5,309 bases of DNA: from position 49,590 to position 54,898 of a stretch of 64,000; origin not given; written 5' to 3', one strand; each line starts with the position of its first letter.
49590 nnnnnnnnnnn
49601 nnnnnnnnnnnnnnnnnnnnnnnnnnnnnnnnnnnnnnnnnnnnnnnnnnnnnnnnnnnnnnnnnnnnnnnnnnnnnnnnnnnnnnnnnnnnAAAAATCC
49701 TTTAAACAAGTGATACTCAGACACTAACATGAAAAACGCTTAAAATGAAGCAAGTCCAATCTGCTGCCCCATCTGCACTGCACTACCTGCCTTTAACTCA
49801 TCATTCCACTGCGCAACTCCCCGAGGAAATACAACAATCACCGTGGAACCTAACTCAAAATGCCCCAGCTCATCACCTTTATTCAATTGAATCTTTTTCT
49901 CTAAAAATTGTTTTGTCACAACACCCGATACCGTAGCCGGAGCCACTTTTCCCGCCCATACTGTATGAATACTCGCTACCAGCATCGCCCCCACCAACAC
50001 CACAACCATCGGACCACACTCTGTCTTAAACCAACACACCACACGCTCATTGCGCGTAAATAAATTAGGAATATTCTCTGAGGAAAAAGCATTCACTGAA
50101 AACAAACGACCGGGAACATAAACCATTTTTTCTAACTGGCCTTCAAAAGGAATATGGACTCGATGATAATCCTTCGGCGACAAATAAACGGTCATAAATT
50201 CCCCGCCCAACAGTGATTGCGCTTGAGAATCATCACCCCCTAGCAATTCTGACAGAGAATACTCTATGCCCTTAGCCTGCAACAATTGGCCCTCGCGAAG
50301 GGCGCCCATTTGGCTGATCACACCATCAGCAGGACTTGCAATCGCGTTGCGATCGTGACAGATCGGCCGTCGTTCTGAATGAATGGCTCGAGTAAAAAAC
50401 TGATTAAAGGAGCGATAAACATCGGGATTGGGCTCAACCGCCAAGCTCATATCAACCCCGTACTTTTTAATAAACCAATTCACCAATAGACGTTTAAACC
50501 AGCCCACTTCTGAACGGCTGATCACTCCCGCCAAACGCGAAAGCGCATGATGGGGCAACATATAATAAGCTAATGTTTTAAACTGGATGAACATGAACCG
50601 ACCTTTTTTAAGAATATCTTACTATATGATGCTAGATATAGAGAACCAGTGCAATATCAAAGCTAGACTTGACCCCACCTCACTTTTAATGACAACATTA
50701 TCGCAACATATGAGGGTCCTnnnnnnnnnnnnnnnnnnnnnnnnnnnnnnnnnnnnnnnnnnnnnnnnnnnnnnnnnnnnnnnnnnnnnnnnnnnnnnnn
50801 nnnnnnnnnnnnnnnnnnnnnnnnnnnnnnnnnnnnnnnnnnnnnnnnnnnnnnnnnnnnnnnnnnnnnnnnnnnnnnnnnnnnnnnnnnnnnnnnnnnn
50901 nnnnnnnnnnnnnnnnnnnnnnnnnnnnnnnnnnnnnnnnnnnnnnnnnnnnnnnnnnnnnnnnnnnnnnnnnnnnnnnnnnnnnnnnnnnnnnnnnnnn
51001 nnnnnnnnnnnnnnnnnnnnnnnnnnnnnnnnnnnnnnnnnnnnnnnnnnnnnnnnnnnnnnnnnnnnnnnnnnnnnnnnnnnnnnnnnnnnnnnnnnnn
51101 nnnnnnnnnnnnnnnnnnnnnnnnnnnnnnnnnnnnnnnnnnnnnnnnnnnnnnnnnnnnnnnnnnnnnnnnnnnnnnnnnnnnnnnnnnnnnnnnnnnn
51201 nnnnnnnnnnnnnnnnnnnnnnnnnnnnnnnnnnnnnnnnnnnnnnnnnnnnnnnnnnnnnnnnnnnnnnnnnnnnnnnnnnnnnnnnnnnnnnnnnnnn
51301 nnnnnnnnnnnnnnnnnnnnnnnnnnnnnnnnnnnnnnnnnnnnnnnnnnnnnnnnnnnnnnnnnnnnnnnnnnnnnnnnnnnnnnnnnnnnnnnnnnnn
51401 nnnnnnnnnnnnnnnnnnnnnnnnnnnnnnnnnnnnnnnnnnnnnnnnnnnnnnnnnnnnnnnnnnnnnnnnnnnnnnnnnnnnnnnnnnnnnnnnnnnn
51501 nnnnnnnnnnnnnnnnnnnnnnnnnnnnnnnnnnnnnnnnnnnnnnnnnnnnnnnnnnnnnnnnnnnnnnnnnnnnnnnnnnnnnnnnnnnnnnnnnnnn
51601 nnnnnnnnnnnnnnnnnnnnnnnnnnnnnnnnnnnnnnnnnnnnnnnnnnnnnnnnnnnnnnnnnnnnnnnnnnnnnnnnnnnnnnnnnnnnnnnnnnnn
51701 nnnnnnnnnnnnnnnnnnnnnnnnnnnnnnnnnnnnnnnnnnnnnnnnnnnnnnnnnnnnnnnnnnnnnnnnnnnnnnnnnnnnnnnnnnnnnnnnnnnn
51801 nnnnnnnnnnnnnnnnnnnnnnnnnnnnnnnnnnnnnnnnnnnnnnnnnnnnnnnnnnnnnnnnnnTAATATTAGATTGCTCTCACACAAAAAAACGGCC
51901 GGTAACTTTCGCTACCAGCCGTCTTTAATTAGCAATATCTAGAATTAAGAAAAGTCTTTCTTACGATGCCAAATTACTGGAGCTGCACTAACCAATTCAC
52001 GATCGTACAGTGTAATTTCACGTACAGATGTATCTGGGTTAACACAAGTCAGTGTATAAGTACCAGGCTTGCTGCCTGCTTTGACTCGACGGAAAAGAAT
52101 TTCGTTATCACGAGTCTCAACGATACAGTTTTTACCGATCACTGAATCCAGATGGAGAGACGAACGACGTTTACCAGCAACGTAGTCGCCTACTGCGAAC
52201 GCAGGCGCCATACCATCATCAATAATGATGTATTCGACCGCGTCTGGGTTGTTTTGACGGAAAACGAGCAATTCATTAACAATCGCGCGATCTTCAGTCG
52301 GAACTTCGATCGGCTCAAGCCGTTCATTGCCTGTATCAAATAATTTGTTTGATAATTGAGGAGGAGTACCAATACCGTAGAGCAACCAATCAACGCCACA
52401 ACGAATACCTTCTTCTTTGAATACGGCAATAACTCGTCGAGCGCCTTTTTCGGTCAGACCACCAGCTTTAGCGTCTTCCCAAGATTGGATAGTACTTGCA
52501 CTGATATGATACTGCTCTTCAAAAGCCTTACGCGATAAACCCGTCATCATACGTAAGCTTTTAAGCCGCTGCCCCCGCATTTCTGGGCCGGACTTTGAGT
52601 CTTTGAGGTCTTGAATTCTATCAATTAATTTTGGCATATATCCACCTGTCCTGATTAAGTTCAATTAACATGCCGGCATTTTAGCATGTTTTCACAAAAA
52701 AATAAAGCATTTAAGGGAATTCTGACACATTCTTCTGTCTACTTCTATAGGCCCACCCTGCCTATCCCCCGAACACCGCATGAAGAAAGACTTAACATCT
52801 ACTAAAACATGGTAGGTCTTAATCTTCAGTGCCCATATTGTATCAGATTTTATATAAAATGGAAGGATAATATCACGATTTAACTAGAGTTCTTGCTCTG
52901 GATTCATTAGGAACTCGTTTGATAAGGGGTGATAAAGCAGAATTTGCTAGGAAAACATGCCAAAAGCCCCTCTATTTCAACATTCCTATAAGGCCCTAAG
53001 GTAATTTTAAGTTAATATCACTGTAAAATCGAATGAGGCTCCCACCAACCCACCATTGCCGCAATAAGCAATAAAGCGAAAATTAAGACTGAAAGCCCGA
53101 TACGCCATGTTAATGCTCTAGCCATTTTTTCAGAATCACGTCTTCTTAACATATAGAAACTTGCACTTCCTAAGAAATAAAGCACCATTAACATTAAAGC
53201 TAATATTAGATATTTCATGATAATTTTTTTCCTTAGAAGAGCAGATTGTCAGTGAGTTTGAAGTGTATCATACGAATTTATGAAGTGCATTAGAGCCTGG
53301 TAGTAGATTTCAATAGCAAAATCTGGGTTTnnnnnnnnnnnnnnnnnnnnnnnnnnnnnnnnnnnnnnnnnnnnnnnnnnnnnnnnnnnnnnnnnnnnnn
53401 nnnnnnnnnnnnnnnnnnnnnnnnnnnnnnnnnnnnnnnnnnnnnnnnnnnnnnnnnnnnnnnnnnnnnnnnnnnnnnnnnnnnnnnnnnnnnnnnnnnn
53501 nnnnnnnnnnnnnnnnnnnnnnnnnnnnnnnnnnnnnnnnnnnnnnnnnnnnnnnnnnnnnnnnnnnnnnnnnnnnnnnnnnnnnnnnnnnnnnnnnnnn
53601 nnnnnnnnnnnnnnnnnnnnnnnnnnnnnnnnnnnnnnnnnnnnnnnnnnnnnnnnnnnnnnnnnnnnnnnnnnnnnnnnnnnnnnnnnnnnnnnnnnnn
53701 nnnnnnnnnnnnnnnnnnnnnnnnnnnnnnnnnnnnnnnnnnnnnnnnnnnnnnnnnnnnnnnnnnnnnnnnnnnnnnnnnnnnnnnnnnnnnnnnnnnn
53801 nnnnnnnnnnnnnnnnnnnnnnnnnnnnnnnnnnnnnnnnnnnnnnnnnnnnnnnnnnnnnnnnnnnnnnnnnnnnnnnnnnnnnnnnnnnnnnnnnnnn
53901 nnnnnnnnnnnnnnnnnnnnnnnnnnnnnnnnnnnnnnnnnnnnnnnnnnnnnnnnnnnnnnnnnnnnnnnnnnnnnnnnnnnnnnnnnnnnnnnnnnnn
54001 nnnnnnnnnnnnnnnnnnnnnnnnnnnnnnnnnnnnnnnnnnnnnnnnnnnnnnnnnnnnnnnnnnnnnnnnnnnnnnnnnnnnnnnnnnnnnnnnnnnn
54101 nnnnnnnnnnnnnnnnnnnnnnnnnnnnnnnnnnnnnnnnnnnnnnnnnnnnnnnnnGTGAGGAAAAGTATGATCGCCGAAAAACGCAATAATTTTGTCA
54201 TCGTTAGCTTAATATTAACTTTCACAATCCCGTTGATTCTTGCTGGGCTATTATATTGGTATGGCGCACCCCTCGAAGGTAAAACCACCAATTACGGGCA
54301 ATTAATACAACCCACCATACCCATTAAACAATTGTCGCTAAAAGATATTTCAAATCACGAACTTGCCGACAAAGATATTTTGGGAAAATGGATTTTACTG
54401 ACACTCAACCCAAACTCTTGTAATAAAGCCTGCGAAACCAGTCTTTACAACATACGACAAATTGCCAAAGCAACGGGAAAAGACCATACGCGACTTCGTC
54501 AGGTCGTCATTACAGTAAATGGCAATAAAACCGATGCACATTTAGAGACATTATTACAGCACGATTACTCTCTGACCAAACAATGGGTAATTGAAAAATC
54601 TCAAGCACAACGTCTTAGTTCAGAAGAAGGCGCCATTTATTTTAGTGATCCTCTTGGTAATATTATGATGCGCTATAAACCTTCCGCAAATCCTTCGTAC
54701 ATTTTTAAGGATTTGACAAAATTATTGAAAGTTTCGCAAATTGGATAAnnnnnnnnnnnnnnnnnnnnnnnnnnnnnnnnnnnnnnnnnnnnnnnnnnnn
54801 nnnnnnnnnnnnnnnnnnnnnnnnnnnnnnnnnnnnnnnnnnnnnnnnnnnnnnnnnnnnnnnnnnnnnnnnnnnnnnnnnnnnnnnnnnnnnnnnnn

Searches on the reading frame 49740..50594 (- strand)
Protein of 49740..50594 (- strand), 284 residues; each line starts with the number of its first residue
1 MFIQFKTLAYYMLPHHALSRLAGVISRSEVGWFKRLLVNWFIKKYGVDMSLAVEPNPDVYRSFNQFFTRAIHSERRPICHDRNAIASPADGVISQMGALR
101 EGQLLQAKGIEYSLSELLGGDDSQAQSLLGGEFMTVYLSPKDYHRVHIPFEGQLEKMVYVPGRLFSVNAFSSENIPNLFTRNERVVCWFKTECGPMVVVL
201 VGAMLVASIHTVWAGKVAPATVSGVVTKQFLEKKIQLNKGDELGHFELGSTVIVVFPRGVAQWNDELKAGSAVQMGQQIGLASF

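Call 41: search_protein_families(library=pfam, proteins=[window:49740-50594:-], max_evalue=0.00001)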
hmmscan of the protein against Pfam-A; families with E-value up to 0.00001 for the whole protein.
window:49740-50594:- (284 aa): 1 family
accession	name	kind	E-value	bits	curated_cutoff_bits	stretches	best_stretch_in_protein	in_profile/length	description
PF02666.20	PS_Dcarbxylase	-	4e-65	219.6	22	1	63-280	1-197/198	Phosphatidylserine decarboxylase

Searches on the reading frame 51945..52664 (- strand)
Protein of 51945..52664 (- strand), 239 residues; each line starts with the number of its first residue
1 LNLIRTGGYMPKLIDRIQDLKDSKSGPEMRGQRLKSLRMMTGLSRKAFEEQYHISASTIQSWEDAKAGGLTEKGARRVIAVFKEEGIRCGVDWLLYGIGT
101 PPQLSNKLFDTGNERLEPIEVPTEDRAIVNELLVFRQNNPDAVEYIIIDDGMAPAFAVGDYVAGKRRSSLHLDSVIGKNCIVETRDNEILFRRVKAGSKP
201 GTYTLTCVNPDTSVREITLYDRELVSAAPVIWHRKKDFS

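Call 41: search_protein_families(library=pfam, proteins=[window:51945-52664:-], max_evalue=0.00001)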
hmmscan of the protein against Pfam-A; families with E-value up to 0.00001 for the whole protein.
window:51945-52664:- (239 aa): 0 families

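Call 66: search_protein_families(library=pfam, proteins=[window:51945-52664:-], max_evalue=0.001)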
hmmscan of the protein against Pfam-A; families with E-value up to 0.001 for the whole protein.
window:51945-52664:- (239 aa): 2 families
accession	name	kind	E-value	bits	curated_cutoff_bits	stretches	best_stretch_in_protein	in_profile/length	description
PF12844.13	HTH_19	-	0.00042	20.6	30.2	1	31-71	1-40/64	Helix-turn-helix domain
PF13560.12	HTH_31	-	0.00081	20.1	27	0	31-67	3-39/64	Helix-turn-helix domain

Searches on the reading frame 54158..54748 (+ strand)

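Call 41: search_protein_families(library=pfam, proteins=[window:54158-54748:+], max_evalue=0.00001)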
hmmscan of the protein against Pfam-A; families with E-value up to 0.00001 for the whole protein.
window:54158-54748:+ (196 aa): 1 family
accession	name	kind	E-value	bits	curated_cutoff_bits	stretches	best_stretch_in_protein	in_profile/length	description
PF02630.20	SCO1-SenC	-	1.3e-06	28.9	22.8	1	60-122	5-67/134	SCO1/SenC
